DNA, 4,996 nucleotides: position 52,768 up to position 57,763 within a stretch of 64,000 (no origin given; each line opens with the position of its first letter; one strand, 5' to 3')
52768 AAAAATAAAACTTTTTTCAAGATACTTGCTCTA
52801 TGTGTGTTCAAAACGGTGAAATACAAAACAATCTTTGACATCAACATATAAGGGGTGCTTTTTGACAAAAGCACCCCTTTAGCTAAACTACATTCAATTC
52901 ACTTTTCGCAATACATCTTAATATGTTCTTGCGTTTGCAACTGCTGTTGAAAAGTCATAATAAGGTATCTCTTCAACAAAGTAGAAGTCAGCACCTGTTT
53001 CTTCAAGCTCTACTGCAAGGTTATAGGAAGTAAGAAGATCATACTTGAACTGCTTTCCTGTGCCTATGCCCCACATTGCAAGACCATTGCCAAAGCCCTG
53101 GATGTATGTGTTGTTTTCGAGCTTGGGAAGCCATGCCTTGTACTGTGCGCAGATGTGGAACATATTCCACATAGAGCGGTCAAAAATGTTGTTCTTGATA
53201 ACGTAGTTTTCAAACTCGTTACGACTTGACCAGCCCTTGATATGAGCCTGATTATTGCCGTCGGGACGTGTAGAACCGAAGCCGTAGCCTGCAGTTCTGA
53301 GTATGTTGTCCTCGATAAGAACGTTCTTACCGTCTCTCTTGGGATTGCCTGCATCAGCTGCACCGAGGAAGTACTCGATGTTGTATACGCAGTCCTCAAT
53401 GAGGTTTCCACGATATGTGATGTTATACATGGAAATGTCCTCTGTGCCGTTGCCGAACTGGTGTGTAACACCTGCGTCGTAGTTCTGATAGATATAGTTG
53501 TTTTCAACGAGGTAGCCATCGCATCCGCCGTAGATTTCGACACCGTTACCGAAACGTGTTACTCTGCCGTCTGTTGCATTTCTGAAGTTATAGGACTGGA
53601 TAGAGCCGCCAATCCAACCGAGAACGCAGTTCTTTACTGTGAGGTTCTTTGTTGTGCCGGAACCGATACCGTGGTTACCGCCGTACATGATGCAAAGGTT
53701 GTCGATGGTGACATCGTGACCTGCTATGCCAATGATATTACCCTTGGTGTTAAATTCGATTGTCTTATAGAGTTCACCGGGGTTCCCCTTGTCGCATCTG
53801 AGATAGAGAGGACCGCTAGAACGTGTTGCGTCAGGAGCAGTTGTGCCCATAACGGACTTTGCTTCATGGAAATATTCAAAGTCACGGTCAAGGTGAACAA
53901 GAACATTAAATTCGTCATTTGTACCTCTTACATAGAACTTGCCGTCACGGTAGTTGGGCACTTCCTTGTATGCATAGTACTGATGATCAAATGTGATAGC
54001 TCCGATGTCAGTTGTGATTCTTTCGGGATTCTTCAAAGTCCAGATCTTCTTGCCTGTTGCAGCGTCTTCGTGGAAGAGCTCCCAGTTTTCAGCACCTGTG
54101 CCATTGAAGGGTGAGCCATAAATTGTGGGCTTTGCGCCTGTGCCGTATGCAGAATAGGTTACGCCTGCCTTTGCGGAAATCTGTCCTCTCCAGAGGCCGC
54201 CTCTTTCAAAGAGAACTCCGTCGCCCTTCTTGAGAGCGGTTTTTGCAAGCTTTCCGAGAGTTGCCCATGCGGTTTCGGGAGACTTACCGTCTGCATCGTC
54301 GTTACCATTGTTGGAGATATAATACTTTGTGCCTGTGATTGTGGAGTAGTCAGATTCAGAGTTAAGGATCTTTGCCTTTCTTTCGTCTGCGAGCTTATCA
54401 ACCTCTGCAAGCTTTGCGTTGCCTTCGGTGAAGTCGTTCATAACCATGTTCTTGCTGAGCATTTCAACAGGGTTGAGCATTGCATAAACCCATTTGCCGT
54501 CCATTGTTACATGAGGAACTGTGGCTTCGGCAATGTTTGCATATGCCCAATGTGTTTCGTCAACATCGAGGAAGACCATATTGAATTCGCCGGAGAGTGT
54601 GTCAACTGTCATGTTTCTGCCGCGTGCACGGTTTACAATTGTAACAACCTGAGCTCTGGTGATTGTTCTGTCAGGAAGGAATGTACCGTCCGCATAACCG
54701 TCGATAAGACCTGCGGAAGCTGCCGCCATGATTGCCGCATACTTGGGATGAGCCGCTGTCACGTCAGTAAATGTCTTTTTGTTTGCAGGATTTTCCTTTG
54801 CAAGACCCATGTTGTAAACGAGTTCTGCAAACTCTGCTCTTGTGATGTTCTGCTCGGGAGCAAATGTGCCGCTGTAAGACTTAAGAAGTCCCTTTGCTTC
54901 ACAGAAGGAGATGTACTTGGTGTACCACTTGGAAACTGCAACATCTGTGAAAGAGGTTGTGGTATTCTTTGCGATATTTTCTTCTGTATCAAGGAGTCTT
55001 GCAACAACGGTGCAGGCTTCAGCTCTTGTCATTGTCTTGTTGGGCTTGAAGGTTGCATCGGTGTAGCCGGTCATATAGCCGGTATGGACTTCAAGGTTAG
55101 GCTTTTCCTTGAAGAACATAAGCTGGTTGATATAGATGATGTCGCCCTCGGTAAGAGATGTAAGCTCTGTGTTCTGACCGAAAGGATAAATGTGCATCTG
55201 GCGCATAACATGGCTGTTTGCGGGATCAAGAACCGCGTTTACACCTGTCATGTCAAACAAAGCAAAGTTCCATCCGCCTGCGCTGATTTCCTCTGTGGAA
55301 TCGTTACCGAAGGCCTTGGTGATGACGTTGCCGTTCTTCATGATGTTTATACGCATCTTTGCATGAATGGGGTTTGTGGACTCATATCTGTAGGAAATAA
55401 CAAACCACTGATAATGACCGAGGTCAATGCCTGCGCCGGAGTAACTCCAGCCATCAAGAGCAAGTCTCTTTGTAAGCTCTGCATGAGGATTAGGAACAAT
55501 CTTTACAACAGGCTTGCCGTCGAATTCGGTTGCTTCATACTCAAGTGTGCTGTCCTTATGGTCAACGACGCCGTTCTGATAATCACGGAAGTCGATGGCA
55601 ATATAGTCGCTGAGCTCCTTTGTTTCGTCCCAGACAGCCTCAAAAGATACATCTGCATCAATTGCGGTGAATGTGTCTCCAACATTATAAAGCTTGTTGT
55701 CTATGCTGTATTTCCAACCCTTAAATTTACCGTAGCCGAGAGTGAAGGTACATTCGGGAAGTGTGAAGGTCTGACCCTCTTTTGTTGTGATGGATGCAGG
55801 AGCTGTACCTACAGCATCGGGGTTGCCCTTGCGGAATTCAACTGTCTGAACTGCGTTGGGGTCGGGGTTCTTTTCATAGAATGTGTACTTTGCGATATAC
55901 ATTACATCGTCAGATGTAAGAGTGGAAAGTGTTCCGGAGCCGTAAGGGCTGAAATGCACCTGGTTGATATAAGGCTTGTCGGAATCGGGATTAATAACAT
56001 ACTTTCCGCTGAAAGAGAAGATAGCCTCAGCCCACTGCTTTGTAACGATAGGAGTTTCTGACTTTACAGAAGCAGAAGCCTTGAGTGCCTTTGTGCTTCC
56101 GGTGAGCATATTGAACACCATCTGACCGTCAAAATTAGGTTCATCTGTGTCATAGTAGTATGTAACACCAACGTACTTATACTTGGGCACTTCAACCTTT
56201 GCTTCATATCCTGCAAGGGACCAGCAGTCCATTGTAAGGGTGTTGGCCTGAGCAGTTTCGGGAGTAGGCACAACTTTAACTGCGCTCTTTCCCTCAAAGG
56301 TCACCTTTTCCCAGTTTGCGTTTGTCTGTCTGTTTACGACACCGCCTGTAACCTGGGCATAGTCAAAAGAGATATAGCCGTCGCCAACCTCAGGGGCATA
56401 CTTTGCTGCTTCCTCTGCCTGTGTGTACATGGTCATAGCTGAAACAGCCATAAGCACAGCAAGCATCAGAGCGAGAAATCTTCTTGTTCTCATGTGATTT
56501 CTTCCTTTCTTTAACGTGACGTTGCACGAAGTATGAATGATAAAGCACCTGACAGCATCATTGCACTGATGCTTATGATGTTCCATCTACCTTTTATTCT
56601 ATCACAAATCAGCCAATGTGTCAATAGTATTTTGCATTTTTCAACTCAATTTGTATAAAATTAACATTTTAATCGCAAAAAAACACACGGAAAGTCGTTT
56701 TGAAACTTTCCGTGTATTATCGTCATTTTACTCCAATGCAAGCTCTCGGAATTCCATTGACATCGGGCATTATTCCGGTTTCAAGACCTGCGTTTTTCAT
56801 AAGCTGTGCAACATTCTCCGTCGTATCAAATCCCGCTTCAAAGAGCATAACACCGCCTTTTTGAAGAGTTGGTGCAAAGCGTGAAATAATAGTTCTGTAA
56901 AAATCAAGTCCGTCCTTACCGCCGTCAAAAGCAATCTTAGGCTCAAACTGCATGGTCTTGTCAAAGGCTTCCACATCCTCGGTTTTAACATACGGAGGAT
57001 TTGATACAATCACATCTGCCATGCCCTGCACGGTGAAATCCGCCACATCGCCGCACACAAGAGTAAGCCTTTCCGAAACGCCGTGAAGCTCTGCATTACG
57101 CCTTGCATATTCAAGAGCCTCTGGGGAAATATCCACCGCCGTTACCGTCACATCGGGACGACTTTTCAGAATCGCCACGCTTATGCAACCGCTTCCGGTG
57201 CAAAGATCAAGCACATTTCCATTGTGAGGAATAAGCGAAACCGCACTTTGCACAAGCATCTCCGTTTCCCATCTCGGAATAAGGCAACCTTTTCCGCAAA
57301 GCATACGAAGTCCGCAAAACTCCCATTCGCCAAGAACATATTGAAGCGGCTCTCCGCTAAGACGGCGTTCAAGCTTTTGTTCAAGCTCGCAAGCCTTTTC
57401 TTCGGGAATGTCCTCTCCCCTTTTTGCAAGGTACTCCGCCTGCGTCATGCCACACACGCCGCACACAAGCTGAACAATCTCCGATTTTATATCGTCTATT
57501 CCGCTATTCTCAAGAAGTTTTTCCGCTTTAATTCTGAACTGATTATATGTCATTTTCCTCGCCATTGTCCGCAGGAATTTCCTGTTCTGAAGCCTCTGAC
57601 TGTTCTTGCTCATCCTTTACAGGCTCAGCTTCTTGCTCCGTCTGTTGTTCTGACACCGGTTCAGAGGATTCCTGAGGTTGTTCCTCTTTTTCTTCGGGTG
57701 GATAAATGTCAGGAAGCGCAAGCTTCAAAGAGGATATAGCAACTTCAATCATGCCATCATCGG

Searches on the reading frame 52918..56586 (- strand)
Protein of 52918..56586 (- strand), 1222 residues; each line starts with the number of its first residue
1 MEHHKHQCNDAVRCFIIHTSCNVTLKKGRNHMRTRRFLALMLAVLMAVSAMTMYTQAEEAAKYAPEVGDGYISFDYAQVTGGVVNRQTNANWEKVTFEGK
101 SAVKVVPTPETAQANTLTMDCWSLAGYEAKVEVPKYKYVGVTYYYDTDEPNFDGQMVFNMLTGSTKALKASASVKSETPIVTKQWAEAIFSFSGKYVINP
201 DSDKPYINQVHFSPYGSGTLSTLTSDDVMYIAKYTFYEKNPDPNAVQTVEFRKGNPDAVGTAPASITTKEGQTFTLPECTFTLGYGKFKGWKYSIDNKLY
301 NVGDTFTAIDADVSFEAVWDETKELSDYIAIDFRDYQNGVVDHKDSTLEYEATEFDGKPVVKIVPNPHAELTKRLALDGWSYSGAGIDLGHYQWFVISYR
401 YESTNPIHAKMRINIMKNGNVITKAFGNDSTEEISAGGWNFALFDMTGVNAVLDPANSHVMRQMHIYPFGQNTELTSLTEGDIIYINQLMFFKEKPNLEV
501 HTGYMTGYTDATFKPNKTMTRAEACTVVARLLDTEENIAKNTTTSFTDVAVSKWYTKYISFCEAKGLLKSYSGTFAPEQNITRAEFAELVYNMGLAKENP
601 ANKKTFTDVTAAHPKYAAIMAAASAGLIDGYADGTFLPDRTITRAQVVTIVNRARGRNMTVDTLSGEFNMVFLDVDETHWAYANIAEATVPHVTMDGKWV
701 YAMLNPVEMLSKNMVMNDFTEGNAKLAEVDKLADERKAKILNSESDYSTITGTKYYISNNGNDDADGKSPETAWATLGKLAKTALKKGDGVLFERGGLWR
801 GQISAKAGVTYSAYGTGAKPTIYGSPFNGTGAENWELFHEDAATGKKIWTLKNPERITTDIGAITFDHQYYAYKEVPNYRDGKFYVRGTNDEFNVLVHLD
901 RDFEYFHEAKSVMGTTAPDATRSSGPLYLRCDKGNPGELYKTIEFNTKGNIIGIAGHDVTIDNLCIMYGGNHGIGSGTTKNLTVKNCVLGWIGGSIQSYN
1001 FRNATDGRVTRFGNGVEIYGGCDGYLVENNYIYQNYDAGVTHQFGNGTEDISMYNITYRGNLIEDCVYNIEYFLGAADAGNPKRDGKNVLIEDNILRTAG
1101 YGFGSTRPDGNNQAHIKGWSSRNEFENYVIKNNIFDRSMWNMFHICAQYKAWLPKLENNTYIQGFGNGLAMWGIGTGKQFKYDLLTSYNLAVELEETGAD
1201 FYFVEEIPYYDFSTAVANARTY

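Call 19: search_protein_families(library=pfam, proteins=[window:52918-56586:-], max_evalue=0.001)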
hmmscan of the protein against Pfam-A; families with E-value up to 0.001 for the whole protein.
window:52918-56586:- (1222 aa): 2 families
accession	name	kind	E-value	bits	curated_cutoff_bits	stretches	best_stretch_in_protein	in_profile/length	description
PF00395.25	SLH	-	3.6e-34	116.9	20.8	3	605-647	1-43/44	S-layer homology domain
PF13229.12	Beta_helix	-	0.00031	20.8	25.9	0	1013-1176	23-149/158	Right handed beta helix region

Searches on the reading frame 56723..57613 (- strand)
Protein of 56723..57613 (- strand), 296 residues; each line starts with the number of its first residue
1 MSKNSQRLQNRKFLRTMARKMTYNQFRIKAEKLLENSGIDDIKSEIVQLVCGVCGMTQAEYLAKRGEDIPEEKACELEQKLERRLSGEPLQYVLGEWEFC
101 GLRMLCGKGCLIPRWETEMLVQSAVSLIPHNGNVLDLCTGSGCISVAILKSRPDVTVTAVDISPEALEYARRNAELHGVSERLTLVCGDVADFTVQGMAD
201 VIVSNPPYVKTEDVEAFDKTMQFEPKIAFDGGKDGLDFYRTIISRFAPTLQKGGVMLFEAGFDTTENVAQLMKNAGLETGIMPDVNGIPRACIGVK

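Call 76: search_protein_families(library=pfam, proteins=[window:56723-57613:-], max_evalue=0.01)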
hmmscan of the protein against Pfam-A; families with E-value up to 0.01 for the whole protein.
window:56723-57613:- (296 aa): 19 families
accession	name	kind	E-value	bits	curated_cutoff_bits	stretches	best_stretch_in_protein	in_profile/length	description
PF05175.20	MTS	-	2.5e-17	63.5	23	1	119-214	22-114/170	Methyltransferase small domain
PF17827.6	PrmC_N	-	3.8e-14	53.4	23.4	1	29-95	5-71/71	PrmC N-terminal domain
PF13847.12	Methyltransf_31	-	4.3e-13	49.6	27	1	131-258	4-109/145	Methyltransferase domain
PF13649.12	Methyltransf_25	-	2.3e-12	47.9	27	1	134-217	1-85/97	Methyltransferase domain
PF02475.24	TRM5-TYW2_MTfase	-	4.3e-10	40.2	28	1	127-210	33-116/164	TRM5/TYW2 methyltransferase domain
PF06325.19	PrmA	-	5.9e-10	39.6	22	1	117-205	148-233/296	Ribosomal protein L11 methyltransferase (PrmA)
PF01170.24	UPF0020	-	2.5e-09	37.6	22.3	1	149-210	71-133/197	RMKL-like, methyltransferase domain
PF09445.16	Methyltransf_15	-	5.4e-08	33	22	1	133-207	3-80/165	RNA cap guanine-N2 methyltransferase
PF12847.13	Methyltransf_18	-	9.2e-08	32.7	27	1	122-203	6-87/151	Methyltransferase domain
PF03602.21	Cons_hypoth95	-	9.4e-07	29.1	24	1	130-216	41-132/182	Conserved hypothetical protein 95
PF08241.18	Methyltransf_11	-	2.2e-06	28.7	21.2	1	135-205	1-67/95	Methyltransferase domain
PF08242.18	Methyltransf_12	-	2.3e-06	28.7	30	1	135-205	1-72/98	Methyltransferase domain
PF01209.24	Ubie_methyltran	-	0.00011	22.1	20.1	1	132-192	49-109/233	ubiE/COQ5 methyltransferase family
PF02384.22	N6_Mtase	-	0.00013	21.8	20.4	1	128-249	43-176/311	N-6 DNA Methylase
PF07669.17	Eco57I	-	0.00059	20.4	25.3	1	197-220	73-94/171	Eco57I restriction-modification methylase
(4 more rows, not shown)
